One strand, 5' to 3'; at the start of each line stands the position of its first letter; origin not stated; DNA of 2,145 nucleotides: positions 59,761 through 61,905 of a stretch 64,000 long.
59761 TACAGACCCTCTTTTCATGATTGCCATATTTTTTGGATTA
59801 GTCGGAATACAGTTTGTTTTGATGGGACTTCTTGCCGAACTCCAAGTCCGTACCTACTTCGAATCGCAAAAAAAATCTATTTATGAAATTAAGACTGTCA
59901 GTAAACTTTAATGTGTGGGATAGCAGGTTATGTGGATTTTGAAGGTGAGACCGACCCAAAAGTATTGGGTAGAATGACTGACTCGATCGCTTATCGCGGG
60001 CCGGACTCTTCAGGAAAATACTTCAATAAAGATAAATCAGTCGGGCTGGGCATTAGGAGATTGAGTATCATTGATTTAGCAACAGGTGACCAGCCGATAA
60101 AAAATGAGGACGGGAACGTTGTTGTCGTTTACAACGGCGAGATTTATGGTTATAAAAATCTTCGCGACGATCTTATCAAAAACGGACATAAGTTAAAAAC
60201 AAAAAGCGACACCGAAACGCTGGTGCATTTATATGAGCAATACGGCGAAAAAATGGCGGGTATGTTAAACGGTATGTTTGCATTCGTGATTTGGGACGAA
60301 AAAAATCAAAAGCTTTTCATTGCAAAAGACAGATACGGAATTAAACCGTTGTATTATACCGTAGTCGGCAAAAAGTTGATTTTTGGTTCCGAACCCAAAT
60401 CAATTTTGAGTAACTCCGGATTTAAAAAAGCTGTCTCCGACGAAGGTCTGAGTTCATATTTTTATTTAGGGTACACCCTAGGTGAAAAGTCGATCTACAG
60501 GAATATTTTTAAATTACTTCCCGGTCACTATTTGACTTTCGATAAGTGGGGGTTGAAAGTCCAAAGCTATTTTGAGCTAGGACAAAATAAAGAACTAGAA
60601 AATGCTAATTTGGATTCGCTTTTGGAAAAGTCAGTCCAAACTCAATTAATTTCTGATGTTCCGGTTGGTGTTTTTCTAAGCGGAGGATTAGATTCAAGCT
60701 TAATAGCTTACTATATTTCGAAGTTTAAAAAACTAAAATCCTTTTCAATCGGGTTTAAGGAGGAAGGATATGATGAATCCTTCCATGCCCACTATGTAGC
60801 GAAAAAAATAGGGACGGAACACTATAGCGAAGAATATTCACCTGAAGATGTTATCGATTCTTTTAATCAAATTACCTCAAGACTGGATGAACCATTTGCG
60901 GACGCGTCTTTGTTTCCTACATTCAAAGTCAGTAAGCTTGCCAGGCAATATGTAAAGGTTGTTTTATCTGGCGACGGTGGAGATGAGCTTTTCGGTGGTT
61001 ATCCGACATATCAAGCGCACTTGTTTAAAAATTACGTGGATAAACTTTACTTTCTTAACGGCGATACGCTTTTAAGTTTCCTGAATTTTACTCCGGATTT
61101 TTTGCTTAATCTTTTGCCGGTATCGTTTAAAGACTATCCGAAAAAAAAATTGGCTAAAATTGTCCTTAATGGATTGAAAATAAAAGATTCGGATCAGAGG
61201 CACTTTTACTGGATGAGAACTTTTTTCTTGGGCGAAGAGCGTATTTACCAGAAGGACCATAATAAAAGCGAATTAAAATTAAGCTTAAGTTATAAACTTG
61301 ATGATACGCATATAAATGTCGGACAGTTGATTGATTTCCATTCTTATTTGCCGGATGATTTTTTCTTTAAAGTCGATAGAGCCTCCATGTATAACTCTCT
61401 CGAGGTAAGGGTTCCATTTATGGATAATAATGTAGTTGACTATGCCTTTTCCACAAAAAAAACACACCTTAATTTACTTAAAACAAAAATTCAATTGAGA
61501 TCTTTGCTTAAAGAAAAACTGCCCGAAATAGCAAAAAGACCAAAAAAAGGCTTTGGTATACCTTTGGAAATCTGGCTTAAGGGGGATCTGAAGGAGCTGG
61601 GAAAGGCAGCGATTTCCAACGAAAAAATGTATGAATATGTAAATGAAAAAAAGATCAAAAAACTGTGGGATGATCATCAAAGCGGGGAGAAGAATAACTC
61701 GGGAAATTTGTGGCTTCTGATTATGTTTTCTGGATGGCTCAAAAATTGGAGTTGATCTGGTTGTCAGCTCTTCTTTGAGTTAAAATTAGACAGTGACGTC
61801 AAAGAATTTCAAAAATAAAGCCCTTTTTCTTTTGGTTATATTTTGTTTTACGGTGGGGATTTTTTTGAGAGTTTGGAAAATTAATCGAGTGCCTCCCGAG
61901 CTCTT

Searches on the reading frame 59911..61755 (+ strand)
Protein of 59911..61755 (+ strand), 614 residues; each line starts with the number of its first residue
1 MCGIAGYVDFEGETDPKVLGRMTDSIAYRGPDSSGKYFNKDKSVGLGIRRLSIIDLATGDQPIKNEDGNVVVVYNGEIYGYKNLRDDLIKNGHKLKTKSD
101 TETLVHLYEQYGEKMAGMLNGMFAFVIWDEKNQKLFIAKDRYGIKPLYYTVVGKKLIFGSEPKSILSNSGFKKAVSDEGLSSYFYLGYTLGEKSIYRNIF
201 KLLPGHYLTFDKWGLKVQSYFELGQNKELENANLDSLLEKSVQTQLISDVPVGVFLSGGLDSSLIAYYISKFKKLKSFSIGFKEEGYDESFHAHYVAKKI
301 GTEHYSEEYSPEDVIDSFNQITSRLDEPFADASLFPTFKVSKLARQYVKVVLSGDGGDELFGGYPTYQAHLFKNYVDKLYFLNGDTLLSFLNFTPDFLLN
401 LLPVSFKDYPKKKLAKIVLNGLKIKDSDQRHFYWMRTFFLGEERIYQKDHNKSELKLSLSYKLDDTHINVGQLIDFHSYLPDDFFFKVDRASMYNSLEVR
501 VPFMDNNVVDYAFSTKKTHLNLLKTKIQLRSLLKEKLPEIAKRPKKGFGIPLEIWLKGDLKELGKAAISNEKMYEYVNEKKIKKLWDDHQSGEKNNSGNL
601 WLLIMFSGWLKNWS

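Call 68: find_encoding_contigs(protein=window:59911-61755:+, flank=10000, max_places=2)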
Protein window:59911-61755:+ (614 aa): 24 contigs read that carry it; 2 places shown.
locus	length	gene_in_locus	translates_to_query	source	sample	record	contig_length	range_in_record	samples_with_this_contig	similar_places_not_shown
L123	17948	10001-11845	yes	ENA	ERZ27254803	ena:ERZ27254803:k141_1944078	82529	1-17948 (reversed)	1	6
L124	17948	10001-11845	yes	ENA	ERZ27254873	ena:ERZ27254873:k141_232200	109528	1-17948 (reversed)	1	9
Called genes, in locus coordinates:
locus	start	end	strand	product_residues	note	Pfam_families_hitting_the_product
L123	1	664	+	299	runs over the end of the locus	PF00535:Glycos_transf_2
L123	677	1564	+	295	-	PF00535:Glycos_transf_2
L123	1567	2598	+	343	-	PF13439:Glyco_transf_4 (faint), PF00534:Glycos_transf_1, PF13692:Glyco_trans_1_4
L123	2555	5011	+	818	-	PF09586:YfhO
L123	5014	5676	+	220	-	PF01209:Ubie_methyltran, PF01728:FtsJ (weak), PF13489:Methyltransf_23, PF07021:MetW (weak), PF08241:Methyltransf_11, PF08242:Methyltransf_12, PF13649:Methyltransf_25, PF13847:Methyltransf_31, +1 more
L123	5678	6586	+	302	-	PF13641:Glyco_tranf_2_3, PF00535:Glycos_transf_2, PF10111:Glyco_tranf_2_2 (faint)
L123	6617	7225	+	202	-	PF00702:Hydrolase, PF13419:HAD_2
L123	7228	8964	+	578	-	-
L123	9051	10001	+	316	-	PF00535:Glycos_transf_2, PF10111:Glyco_tranf_2_2 (weak)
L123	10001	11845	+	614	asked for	PF13522:GATase_6, PF13537:GATase_7, PF12481:DUF3700 (weak), PF00733:Asn_synthase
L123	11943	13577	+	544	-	PF13231:PMT_2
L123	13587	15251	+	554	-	PF02366:PMT (weak), PF13231:PMT_2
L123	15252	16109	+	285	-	-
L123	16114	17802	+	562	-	PF13231:PMT_2 (weak)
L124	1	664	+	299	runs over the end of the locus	PF00535:Glycos_transf_2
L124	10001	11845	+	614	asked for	PF13522:GATase_6, PF13537:GATase_7, PF12481:DUF3700 (weak), PF00733:Asn_synthase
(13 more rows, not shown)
